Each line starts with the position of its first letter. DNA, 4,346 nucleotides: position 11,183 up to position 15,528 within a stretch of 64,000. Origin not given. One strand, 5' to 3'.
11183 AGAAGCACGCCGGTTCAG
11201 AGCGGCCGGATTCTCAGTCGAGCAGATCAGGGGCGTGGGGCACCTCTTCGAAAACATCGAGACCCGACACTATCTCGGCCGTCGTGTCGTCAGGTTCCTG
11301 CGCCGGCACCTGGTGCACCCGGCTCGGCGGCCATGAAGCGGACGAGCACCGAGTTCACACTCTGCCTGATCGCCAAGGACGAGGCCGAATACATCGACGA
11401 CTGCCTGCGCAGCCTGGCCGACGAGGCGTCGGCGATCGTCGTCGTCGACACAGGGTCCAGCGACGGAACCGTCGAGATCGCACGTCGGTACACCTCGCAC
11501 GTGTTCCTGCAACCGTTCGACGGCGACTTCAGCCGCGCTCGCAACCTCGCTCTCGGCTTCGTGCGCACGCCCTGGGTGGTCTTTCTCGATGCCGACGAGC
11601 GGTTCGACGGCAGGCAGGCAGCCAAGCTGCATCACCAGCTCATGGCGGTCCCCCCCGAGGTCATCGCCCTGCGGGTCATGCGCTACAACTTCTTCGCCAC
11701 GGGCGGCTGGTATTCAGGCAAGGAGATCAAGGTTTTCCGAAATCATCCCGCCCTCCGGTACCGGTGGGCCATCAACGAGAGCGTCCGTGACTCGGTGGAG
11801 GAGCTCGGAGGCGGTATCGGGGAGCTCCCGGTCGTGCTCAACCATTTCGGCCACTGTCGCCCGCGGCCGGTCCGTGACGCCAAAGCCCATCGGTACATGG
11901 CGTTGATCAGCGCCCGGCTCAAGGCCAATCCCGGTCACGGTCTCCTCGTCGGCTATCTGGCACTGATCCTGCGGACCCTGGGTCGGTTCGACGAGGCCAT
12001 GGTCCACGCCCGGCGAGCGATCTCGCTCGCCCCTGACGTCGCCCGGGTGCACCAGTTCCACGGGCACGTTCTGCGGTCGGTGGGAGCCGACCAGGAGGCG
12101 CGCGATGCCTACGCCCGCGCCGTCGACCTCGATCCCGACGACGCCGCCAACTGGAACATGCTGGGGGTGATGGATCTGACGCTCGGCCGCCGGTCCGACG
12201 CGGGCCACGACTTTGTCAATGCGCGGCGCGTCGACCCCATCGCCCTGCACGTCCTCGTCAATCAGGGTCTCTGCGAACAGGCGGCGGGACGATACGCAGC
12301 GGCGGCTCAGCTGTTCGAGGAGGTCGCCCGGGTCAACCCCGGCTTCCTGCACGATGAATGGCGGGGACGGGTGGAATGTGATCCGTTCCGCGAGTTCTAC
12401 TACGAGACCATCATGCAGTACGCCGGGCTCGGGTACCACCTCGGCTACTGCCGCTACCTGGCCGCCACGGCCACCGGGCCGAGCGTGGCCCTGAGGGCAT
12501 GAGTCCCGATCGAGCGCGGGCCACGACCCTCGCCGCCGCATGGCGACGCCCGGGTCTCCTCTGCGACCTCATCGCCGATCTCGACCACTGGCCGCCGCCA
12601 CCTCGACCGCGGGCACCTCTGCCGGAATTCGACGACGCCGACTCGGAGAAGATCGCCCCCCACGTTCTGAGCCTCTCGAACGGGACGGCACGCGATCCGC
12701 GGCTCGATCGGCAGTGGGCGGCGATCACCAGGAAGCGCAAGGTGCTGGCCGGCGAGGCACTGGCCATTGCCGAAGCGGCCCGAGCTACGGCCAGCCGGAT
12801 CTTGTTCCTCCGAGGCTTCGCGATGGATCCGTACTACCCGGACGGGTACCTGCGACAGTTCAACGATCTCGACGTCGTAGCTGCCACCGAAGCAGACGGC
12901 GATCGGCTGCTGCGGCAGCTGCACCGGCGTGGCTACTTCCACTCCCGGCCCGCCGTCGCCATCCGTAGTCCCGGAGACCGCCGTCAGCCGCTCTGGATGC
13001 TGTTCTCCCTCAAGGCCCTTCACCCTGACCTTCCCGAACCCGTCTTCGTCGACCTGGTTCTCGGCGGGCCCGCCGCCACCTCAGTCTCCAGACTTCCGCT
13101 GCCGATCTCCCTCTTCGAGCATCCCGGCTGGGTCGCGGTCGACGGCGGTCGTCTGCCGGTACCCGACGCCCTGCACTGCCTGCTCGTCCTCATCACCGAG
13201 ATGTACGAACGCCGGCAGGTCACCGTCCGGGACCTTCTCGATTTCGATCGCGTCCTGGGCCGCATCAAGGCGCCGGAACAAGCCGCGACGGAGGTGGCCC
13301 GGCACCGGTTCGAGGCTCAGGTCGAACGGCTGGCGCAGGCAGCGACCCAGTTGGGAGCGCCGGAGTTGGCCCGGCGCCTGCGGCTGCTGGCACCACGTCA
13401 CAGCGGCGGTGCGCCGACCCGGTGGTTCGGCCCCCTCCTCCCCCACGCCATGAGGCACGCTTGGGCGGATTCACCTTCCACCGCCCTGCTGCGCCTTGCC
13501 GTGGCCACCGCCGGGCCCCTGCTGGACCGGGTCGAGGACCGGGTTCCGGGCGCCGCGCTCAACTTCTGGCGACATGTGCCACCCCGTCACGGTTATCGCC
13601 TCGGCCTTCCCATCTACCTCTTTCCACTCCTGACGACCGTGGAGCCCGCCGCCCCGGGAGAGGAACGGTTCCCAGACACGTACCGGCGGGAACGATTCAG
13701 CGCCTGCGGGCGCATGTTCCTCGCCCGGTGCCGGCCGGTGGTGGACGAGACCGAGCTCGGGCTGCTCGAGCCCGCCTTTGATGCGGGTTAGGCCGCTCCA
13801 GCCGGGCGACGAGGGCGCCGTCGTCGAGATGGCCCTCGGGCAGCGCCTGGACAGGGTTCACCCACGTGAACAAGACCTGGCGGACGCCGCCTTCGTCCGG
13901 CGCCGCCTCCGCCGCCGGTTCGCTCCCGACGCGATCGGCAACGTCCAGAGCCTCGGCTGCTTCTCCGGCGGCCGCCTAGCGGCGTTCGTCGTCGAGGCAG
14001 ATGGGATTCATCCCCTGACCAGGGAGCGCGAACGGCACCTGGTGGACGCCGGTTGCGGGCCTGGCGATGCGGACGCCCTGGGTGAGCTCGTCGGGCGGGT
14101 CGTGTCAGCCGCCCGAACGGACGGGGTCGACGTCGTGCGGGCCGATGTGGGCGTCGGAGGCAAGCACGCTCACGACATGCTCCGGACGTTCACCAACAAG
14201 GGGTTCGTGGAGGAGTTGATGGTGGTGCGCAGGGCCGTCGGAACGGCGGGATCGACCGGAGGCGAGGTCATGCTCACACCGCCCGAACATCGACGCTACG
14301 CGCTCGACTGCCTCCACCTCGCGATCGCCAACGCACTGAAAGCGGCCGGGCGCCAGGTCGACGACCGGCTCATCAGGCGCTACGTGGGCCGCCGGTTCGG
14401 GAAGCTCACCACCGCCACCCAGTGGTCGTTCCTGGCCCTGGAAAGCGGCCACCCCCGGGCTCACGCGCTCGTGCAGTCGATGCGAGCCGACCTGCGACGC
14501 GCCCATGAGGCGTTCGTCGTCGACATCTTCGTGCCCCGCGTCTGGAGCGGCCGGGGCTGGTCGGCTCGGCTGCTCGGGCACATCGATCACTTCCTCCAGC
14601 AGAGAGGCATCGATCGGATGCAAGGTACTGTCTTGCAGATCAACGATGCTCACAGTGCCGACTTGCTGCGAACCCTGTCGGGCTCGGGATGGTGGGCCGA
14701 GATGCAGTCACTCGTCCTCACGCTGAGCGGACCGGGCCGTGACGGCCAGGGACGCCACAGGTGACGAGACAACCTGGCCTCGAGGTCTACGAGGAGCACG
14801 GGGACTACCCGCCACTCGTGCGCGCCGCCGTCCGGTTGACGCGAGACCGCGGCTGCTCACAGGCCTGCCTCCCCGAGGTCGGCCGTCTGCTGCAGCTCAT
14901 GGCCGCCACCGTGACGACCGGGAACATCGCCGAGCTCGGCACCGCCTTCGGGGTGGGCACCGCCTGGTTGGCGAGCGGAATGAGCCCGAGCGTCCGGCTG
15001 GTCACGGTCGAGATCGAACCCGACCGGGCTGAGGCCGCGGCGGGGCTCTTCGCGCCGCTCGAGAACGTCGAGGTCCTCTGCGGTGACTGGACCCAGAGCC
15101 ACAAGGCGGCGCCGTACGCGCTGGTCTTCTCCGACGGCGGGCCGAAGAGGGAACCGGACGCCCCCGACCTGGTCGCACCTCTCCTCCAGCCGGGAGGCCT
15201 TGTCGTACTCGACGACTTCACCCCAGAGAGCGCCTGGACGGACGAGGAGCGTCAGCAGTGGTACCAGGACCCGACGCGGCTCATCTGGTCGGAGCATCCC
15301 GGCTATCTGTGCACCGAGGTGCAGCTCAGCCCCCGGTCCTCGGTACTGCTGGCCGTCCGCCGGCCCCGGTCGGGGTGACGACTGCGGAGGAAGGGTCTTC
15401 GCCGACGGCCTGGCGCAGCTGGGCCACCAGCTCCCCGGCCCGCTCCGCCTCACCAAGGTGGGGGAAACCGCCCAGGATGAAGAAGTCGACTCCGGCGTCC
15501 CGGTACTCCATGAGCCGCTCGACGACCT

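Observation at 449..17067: Palindrome-bracketed 16.6-kb tailoring island with no scaffold synthase: candidate undescribed RiPP/glycopeptide-type (or nucleotide-linked) pathway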

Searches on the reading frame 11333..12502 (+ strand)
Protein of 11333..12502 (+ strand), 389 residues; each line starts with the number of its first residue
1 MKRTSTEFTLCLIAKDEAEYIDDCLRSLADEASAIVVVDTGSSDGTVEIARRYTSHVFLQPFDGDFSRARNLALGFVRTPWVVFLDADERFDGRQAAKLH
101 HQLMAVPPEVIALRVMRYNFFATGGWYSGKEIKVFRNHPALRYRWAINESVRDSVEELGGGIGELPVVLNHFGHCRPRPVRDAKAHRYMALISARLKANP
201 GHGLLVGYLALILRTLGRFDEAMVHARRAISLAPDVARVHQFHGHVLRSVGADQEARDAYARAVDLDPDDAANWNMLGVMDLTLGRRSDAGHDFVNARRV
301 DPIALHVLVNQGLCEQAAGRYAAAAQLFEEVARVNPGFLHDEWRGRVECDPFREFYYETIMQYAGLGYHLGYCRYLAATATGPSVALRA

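Call 7: search_protein_families(library=pfam, proteins=[window:11333-12502:+], max_evalue=0.01)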
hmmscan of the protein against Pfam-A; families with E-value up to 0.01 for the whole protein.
window:11333-12502:+ (389 aa): 18 families
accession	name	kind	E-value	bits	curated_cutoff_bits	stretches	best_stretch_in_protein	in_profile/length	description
PF00535.33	Glycos_transf_2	-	1.4e-16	61.3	23.3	1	10-127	2-127/168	Glycosyl transferase family 2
PF07719.23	TPR_2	-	2.4e-16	58.9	27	2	208-235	6-33/34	Tetratricopeptide repeat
PF00515.34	TPR_1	-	1.2e-12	47.5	27.8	1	208-235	6-33/34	Tetratricopeptide repeat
PF13428.12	TPR_14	-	1.2e-11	44.5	23.5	2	208-243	6-41/44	Tetratricopeptide repeat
PF13181.12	TPR_8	-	2e-10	40.4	25.7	1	209-235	7-33/34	Tetratricopeptide repeat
PF14559.12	TPR_19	-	5.6e-09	36.6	25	0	196-242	18-64/68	Tetratricopeptide repeat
PF13424.12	TPR_12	-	1.4e-08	35.2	30.1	1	208-267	8-75/77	Tetratricopeptide repeat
PF13432.12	TPR_16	-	2.3e-08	34.8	32.7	1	282-333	8-59/65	Tetratricopeptide repeat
PF13414.12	TPR_11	-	1.9e-07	31.1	26.8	1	244-278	1-35/42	TPR repeat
PF13176.12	TPR_7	-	5.9e-06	26.4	27.9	0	244-271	6-35/36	Tetratricopeptide repeat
PF13174.12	TPR_6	-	2.9e-05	24.9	26.3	0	307-336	2-31/33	Tetratricopeptide repeat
PF13704.12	Glyco_tranf_2_4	-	4.6e-05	24.3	27.5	1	15-91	1-84/98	Glycosyl transferase family 2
PF13374.12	TPR_10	-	0.00017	21.9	27.5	0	209-232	8-31/42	Tetratricopeptide repeat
PF13431.12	TPR_17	-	0.00023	21.6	24.4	0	260-279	2-21/34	Tetratricopeptide repeat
PF21545.3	T7SS_EccA1_N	-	0.00033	20.5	27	0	215-272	180-240/272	T7SS, ESX-1 secretion system protein EccA1, N-terminal domain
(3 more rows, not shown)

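Call 14: search_protein_families(library=ncbifam, proteins=[window:11333-12502:+], max_evalue=0.01)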
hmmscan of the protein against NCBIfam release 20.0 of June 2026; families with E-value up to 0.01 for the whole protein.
window:11333-12502:+ (389 aa): 21 families
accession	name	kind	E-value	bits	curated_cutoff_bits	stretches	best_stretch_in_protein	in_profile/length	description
TIGR02521.1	type_IV_pilW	equivalog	3.5e-10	39.8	154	1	217-337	45-167/234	type IV pilus biogenesis/stability protein PilW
TIGR04195.1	S_glycosyl_SunS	equivalog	6.3e-10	38.5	350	1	8-95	59-147/421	SunS family peptide S-glycosyltransferase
TIGR02917.1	PEP_TPR_lipo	equivalog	4.2e-09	34.9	312.2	1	209-339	165-295/899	XrtA/PEP-CTERM system TPR-repeat protein PrsT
TIGR04182.1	glyco_TIGR04182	equivalog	2.5e-07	30.4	325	1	14-114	8-109/293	S-layer glycoprotein N-glycosyltransferase AglJ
TIGR04283.1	glyco_like_mftF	equivalog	5.5e-07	29.4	182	1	16-103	9-97/221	TIGR04283 family arsenosugar biosynthesis glycosyltransferase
NF033762.1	social_mot_Tgl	equivalog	1.1e-06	28.2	225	1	250-331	44-126/252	social motility TPR repeat lipoprotein Tgl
NF052415.1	T3SS_chap_SctY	equivalog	4e-06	27.3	70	1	184-265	21-105/106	type III secretion apparatus assembly chaperone SctY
NF047683.1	TeichurnBiosyTuaG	equivalog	9e-06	25.5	400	1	17-133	17-138/252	teichuronic acid biosynthesis protein TuaG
NF040959.1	MamA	equivalog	9.9e-06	25.1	200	1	206-292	108-194/204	magnetosome protein MamA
NF007482.0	PRK10073.1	equivalog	2.1e-05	23.7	423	1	22-93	22-100/334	glycosyltransferase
NF011721.1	PRK15174.1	equivalog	2.9e-05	22.5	1200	1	181-291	263-372/656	Vi polysaccharide transport protein VexE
TIGR00990.1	3a0801s09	subfamily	0.00038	19.2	757.25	1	218-333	346-461/615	mitochondrial import receptor subunit TOM70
TIGR02552.1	LcrH_SycD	equivalog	0.00042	20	104.8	0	246-294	61-109/136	SycD/LcrH family type III secretion system chaperone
NF041391.1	DPhHxTase_Halo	equivalog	0.00053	19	375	1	23-91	12-81/213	dolichyl-phosphate hexose transferase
TIGR03469.1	HpnB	hypoth_equivalog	0.00056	19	379.25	1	12-55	50-97/386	hopene-associated glycosyltransferase HpnB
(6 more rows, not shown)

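Call 39: search_solved_structures(query=window:11333-12502:+, max_evalue=0.01)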
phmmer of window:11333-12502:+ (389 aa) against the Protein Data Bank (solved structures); distinct sequences matched with E-value up to 0.01: 81 (the best 60 are shown).
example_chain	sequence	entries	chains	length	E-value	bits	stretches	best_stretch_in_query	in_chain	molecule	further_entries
9qhb_A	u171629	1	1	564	2.1e-32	115.8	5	216-336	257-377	Engineered tetratricopeptide repeat protein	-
7yeh_B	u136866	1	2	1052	1.9e-19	73.2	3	210-316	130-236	UDP-N-acetylglucosamine--peptide N-acetylglucosaminyltransferase 110 kDa subunit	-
7yea_A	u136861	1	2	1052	1.9e-19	73.2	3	210-316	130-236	UDP-N-acetylglucosamine--peptide N-acetylglucosaminyltransferase 110 kDa subunit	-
7ntf_A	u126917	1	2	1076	2e-19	73.1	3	210-316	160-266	Isoform 1 of UDP-N-acetylglucosamine--peptide N-acetylglucosaminyltransferase 110 kDa subu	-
1w3b_A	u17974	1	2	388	1.6e-18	70.1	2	210-317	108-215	UDP-N-ACETYLGLUCOSAMINE--PEPTIDE N-ACETYLGLUCOSAMINYLTRANSFERASE 110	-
6eou_A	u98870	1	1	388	2e-18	69.8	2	210-317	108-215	UDP-N-acetylglucosamine--peptide N-acetylglucosaminyltransferase 110 kDa subunit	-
22ao_A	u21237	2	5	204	2e-17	66.5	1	9-197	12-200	GmaR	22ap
8bu0_A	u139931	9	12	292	7.8e-17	64.6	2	217-336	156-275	Consensus tetratricopeptide repeat protein | Crystal structure of an 8-repeat consensus TPR superhelix with Zinc. | Monomer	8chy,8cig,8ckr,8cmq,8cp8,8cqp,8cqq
6b85_J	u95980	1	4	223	7.4e-16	61.4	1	210-305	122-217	TMHC4_R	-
11kc_A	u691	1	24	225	1.3e-13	53.9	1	211-302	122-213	Designed nanoparticle O43-TM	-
8fwd_1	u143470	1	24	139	2e-13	53.4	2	208-302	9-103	O43-rpxdoc-EK1_B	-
9qhc_A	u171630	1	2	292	2.7e-13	52.9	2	217-336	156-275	Engineered tetratricopeptide repeat protein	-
9g8o_B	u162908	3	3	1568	8.8e-13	51.2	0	255-335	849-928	Superkiller complex protein 3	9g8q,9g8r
7qdr_B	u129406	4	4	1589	9.6e-13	51.1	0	255-335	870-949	Tetratricopeptide repeat protein 37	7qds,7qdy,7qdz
8far_A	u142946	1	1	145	1e-12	51.1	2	208-278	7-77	I432-1-CC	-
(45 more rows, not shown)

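Call 48: search_protein_families(library=padloc, proteins=[window:11333-12502:+], max_evalue=0.01)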
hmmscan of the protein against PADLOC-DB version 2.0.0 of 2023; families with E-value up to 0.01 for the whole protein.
window:11333-12502:+ (389 aa): 0 families

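Call 74: list_cluster_members(proteins=[P0001, window:11333-12502:+, window:8863-10566:+])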
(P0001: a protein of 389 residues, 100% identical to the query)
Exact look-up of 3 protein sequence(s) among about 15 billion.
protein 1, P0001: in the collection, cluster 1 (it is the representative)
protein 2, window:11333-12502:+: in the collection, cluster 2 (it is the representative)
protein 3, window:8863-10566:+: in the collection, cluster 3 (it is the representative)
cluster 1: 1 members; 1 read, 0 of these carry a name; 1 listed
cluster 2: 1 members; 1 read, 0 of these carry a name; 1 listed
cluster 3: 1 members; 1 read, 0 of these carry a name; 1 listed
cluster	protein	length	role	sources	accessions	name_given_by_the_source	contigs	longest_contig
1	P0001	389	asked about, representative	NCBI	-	-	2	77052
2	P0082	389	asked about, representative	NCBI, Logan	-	-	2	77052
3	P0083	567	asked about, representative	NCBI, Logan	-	-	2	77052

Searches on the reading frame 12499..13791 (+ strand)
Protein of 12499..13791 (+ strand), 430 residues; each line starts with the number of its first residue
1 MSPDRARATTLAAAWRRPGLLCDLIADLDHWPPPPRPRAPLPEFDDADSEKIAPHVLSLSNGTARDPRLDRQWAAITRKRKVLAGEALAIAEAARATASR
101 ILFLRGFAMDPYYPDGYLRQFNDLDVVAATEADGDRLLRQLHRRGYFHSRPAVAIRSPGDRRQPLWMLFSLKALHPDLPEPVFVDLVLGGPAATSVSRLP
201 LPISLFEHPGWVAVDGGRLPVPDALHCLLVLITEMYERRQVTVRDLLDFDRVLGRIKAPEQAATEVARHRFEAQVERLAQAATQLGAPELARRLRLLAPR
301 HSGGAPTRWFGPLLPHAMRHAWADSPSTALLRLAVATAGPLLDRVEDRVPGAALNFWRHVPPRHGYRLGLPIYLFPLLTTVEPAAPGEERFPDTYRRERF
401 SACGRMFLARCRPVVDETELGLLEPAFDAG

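Call 7: search_protein_families(library=pfam, proteins=[window:12499-13791:+], max_evalue=0.01)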
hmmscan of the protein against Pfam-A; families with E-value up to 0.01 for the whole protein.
window:12499-13791:+ (430 aa): 1 family
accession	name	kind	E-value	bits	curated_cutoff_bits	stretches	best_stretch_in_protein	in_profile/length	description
PF14907.12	NTP_transf_5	-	2.8e-11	43.9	31.2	1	68-270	41-232/249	Uncharacterised nucleotidyltransferase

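Call 14: search_protein_families(library=ncbifam, proteins=[window:12499-13791:+], max_evalue=0.01)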
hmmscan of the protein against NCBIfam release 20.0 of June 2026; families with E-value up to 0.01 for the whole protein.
window:12499-13791:+ (430 aa): 0 families

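Call 40: search_solved_structures(query=window:12499-13791:+, max_evalue=1)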
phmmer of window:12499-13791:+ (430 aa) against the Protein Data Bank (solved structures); distinct sequences matched with E-value up to 1: 0.

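Call 48: search_protein_families(library=padloc, proteins=[window:12499-13791:+], max_evalue=0.01)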
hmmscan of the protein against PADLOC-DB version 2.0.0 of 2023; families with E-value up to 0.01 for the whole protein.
window:12499-13791:+ (430 aa): 0 families

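Call 75: find_homologous_proteins(query=window:12499-13791:+, max_evalue=0.00001)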
Query window:12499-13791:+ (430 aa): 2 proteins with E <= 0.00001 among 8000 candidates.
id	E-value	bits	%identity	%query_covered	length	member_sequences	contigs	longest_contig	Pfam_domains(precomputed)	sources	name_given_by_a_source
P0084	1.2e-286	969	100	100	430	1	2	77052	PF14907.13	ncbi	-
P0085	2.3e-92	328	49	88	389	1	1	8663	PF14907.13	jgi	jgi:hypothetical protein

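Call 77: search_protein_families(library=pfam, proteins=[window:12499-13791:+], max_evalue=10)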
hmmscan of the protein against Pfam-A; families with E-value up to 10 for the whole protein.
window:12499-13791:+ (430 aa): 1 family
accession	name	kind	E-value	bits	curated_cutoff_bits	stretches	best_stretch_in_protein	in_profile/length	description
PF14907.12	NTP_transf_5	-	2.8e-11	43.9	31.2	1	68-270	41-232/249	Uncharacterised nucleotidyltransferase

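Call 91: find_homologous_proteins(query=A2, max_evalue=1e-10)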
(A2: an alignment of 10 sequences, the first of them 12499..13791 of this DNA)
Query A2 (10 sequences) (430 aa, profile of the alignment): 3 proteins with E <= 1e-10 among 8000 candidates.
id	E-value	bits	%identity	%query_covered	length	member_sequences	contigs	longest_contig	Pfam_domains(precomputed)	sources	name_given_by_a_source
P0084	1.0e-151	524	100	100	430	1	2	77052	PF14907.13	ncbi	-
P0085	1.4e-134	467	49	88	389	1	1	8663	PF14907.13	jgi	jgi:hypothetical protein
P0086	1.5e-92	329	54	3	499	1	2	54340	-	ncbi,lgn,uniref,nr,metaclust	ncbi:hypothetical protein [Rhizobium leguminosarum]|uniref:hypothetical protein n=1 Tax=Rhizobium le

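Call 96: predict_structure(alignment_id=A3)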
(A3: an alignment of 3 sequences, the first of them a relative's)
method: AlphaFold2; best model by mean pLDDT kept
length: 430 residues; sequences in the alignment: 3
mean_pLDDT: 38.5   pTM: 0.29
mean pLDDT of the five models: 38.5, 37.3, 35.1, 34.8, 34.8
residues with pLDDT >= 90: 0; 70-90: 6; 50-70: 73; < 50: 351
segments of 3 or more residues with pLDDT < 50: 1-89, 94-131, 145-224, 258-270, 296-333, 335-337, 347-430
pLDDT, mean of each block of 10 residues (from residue 1): 30 27 27 28 23 24 38 45 48 46 32 28 41 56 47 33 33 35 28 25 31 37 50 62 57 52 47 65 63 51 28 31 36 50 48 46 40 29 31 26 23 27 30
secondary structure, 60 per line:
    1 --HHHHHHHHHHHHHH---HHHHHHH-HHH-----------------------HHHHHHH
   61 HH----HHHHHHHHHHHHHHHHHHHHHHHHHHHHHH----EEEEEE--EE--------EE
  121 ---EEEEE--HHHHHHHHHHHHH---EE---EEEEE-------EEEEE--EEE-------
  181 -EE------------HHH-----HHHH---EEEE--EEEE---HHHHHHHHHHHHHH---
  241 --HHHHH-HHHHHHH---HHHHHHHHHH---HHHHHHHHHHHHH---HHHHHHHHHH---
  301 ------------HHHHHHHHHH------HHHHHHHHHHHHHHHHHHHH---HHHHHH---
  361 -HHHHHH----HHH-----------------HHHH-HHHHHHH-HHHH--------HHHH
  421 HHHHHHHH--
elements in order: H3-16 H20-26 H54-62 H67-96 E101-106 E124-128 H131-143 E152-156 E164-168 E171-173 H204-207 E211-214 E217-220 H224-237 H243-247 H249-255 H259-268 H272-284 H288-297 H313-322 H329-348 H352-357 H362-367 H392-395 H397-403 H405-408 H417-428

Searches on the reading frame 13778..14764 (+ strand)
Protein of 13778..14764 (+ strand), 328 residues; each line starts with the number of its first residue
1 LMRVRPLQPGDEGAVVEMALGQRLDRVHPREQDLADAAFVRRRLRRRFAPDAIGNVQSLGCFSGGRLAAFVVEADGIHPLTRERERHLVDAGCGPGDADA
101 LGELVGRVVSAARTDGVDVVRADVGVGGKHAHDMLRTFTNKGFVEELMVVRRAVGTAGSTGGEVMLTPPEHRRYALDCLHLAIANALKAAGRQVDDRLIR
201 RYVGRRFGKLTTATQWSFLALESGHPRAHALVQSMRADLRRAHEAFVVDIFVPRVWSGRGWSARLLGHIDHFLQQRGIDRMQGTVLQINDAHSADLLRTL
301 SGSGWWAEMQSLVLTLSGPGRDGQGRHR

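Call 7: search_protein_families(library=pfam, proteins=[window:13778-14764:+], max_evalue=0.01)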
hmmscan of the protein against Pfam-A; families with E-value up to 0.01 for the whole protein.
window:13778-14764:+ (328 aa): 1 family
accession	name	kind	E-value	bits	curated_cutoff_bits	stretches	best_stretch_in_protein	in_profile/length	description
PF00583.31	Acetyltransf_1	-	0.0093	16.7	20.7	0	218-285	36-101/116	Acetyltransferase (GNAT) family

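Call 15: search_protein_families(library=ncbifam, proteins=[window:13778-14764:+], max_evalue=0.01)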
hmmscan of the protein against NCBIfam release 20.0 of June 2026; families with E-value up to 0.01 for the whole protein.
window:13778-14764:+ (328 aa): 0 families

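Call 48: search_protein_families(library=padloc, proteins=[window:13778-14764:+], max_evalue=0.01)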
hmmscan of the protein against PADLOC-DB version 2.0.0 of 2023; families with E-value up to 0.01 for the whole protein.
window:13778-14764:+ (328 aa): 0 families

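Call 77: search_protein_families(library=pfam, proteins=[window:13778-14764:+], max_evalue=10)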
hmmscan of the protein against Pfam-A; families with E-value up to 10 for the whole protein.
window:13778-14764:+ (328 aa): 1 family
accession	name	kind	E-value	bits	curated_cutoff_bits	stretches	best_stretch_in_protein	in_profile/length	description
PF00583.31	Acetyltransf_1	-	0.0093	16.7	20.7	1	218-285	36-101/116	Acetyltransferase (GNAT) family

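Call 104: search_solved_structures(query=window:13778-14764:+, max_evalue=1)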
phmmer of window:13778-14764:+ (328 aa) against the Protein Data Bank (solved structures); distinct sequences matched with E-value up to 1: 0.

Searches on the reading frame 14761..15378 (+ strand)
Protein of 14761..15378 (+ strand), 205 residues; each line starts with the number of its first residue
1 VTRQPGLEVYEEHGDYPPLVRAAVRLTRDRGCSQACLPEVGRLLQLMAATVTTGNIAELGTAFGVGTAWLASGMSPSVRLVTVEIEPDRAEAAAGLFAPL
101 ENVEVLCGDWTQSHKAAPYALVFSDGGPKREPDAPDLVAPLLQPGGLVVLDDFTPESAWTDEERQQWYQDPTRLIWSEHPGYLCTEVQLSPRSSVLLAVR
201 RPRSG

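Call 7: search_protein_families(library=pfam, proteins=[window:14761-15378:+], max_evalue=0.01)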
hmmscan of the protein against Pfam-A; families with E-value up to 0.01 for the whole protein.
window:14761-15378:+ (205 aa): 2 families
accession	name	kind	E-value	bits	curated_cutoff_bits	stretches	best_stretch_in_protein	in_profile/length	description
PF13578.12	Methyltransf_24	-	4.4e-09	37.6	26.3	1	58-153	2-105/105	Methyltransferase domain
PF01135.25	PCMT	-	0.0032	17.7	20.3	1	40-150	62-171/210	Protein-L-isoaspartate(D-aspartate) O-methyltransferase (PCMT)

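Call 15: search_protein_families(library=ncbifam, proteins=[window:14761-15378:+], max_evalue=0.01)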
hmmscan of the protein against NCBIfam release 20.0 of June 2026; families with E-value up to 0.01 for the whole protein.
window:14761-15378:+ (205 aa): 2 families
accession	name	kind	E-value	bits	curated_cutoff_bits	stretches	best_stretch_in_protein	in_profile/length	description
TIGR04364.1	methyltran_FxLD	equivalog_domain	0.001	18.2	320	1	55-124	85-156/394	methyltransferase, FxLD system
NF041658.1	ornithlipidmtase_OlsG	equivalog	0.008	15.9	350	0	54-110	42-98/191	ornithine lipid N-methyltransferase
